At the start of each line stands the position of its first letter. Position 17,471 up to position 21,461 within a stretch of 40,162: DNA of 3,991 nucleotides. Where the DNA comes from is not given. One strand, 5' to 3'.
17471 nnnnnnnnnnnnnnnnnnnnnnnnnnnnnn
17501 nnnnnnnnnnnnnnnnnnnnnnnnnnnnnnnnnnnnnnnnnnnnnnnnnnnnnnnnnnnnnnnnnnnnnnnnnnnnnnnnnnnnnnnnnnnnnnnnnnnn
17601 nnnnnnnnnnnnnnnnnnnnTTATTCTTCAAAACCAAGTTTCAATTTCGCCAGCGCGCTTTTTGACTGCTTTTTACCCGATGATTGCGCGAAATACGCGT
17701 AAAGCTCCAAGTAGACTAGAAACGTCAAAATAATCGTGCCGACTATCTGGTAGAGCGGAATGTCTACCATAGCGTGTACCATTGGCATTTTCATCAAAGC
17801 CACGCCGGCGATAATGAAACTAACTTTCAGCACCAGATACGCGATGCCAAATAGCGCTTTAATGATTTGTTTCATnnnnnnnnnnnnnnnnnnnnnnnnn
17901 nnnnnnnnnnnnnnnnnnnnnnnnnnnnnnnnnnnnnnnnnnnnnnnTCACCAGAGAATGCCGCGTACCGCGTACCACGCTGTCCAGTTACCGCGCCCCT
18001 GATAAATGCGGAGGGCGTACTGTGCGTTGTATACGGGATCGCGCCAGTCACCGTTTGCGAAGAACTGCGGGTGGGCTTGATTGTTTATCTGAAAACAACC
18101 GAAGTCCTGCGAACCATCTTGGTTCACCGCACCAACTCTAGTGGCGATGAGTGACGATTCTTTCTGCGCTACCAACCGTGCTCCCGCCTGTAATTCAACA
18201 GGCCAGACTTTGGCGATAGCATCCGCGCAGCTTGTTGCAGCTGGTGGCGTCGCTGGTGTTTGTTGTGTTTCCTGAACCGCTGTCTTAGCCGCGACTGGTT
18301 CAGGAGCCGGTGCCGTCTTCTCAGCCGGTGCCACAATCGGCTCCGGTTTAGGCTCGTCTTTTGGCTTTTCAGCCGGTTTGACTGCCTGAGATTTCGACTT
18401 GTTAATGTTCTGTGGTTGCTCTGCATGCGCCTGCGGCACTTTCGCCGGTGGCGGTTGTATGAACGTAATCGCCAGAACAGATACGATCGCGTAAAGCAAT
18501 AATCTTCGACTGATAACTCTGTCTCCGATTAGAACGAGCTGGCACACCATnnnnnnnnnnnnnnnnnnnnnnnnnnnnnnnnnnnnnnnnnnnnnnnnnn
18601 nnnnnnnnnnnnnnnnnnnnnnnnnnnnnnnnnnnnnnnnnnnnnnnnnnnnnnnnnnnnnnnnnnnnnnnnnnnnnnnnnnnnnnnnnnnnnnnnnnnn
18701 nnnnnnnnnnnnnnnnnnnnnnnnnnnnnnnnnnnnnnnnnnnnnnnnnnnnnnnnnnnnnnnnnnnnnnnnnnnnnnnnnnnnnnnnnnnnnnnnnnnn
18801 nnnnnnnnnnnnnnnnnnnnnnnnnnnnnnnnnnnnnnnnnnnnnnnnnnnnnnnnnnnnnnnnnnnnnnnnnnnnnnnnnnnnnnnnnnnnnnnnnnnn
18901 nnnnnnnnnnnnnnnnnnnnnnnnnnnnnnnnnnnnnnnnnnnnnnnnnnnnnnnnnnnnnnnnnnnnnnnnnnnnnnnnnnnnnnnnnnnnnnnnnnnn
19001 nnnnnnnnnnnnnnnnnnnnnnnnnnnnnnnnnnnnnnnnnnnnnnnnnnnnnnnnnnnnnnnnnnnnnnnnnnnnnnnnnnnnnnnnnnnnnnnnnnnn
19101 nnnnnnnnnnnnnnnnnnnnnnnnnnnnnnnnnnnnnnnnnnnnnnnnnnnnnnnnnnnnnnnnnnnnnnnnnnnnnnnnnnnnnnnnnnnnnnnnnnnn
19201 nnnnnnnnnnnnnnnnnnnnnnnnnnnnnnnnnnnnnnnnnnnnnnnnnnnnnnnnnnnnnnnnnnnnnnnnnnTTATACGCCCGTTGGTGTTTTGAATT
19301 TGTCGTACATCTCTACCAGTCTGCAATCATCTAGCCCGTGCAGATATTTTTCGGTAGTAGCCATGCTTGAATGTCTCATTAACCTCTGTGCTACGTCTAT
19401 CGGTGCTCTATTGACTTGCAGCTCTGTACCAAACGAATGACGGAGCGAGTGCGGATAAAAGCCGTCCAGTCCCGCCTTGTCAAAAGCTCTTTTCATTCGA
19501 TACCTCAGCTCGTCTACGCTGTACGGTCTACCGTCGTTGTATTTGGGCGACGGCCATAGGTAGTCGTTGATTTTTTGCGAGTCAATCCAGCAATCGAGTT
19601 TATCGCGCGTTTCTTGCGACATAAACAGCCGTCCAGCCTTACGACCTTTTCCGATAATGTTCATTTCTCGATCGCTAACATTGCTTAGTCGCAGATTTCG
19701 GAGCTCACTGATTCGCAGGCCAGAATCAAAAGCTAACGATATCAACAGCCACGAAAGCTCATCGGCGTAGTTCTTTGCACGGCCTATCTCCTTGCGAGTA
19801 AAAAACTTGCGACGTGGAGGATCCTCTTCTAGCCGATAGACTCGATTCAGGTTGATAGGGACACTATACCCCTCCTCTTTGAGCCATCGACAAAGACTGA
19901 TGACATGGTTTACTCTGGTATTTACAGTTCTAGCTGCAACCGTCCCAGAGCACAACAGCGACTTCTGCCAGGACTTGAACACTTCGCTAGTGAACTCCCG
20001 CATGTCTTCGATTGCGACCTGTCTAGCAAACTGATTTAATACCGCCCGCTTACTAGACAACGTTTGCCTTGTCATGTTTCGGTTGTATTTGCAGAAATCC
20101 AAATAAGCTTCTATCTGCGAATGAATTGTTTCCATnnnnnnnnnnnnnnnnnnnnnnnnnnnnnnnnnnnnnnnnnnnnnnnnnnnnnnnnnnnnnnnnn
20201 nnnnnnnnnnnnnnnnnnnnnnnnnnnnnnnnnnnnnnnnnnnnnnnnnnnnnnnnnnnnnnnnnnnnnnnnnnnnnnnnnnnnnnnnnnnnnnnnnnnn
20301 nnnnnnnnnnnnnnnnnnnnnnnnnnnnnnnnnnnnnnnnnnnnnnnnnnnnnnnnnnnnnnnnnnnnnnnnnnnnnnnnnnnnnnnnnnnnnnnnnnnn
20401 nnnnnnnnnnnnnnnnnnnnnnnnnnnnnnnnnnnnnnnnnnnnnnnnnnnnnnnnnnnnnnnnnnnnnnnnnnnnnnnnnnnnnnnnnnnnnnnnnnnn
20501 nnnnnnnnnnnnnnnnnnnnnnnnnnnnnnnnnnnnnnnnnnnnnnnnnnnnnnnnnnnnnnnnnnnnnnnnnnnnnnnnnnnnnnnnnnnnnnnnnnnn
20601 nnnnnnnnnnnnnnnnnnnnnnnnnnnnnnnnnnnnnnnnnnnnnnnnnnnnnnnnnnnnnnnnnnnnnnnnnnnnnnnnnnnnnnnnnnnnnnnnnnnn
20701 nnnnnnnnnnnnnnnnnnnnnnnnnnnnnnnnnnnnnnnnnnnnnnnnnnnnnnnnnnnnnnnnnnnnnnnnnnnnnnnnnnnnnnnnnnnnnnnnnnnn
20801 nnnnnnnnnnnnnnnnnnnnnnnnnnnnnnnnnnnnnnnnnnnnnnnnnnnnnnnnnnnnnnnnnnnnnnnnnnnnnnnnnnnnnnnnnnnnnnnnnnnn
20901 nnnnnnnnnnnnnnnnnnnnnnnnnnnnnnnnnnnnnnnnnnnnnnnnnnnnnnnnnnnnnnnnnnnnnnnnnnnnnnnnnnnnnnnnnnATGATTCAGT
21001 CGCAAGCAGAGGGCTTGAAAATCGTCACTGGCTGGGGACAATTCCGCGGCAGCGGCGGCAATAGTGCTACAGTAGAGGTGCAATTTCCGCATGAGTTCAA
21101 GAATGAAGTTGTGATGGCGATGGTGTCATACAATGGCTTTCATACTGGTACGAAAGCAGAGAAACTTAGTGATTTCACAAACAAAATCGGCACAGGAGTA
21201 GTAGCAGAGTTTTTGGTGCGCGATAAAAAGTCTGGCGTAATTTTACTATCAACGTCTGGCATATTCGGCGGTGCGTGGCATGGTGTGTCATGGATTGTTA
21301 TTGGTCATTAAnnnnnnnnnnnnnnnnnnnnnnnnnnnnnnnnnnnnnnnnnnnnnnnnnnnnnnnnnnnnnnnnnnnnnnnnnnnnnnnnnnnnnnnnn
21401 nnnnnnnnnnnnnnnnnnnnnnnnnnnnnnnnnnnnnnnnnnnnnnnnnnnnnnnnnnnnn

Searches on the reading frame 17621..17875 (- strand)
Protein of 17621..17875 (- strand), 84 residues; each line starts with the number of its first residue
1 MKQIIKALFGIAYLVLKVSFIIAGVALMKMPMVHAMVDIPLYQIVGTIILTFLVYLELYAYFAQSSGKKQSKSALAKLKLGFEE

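Call 67: search_protein_families(library=pfam, proteins=[window:17621-17875:-], max_evalue=0.01)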
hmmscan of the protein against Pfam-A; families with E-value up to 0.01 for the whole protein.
window:17621-17875:- (84 aa): 1 family
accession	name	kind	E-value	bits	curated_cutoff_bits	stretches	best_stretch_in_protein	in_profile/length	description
PF24007.1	DUF7321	-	0.0051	17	27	1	13-63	36-86/155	Domain of unknown function (DUF7321)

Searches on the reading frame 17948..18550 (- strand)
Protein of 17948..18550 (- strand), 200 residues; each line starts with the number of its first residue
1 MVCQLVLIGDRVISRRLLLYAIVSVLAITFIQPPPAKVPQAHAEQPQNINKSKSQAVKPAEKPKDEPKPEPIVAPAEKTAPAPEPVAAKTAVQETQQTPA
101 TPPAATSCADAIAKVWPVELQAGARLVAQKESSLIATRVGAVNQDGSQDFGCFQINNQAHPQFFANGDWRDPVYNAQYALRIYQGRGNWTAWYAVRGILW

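Call 40: search_protein_families(library=pfam, proteins=[window:17948-18550:-], max_evalue=0.001)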
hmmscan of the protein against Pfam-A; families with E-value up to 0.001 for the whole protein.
window:17948-18550:- (200 aa): 1 family
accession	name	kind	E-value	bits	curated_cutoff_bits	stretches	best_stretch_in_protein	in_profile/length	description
PF18896.5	SLT_3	-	2.9e-09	37.7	27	1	127-192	20-87/89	Lysozyme like domain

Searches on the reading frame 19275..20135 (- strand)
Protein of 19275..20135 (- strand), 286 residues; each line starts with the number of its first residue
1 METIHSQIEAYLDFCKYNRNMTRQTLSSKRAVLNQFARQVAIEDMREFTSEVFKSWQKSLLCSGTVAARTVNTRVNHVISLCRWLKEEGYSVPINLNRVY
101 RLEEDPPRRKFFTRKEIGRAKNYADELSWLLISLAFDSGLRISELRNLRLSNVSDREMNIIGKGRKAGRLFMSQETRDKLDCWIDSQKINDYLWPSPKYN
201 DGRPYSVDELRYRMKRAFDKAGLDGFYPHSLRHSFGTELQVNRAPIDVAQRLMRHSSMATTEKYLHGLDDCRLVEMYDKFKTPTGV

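Call 40: search_protein_families(library=pfam, proteins=[window:19275-20135:-], max_evalue=0.001)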
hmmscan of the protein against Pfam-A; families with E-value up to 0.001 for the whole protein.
window:19275-20135:- (286 aa): 1 family
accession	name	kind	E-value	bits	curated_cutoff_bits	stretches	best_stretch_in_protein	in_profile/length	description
PF00589.27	Phage_integrase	-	2.5e-25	89.7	27.1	1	127-267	23-168/172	Phage integrase family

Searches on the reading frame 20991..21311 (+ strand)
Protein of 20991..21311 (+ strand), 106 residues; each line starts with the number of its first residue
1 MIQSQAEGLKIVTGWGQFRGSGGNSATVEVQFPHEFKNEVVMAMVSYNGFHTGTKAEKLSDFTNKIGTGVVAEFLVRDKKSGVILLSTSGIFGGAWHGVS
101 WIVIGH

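Call 67: search_protein_families(library=pfam, proteins=[window:20991-21311:+], max_evalue=0.01)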
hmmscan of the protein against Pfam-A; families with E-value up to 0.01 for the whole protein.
window:20991-21311:+ (106 aa): 1 family
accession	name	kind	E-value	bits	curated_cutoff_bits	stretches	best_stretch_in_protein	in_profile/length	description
PF21882.2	Gp53-like_C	-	0.0001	23.2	24.9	1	15-106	10-84/84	Putative tail fiber protein gp53-like, C-terminal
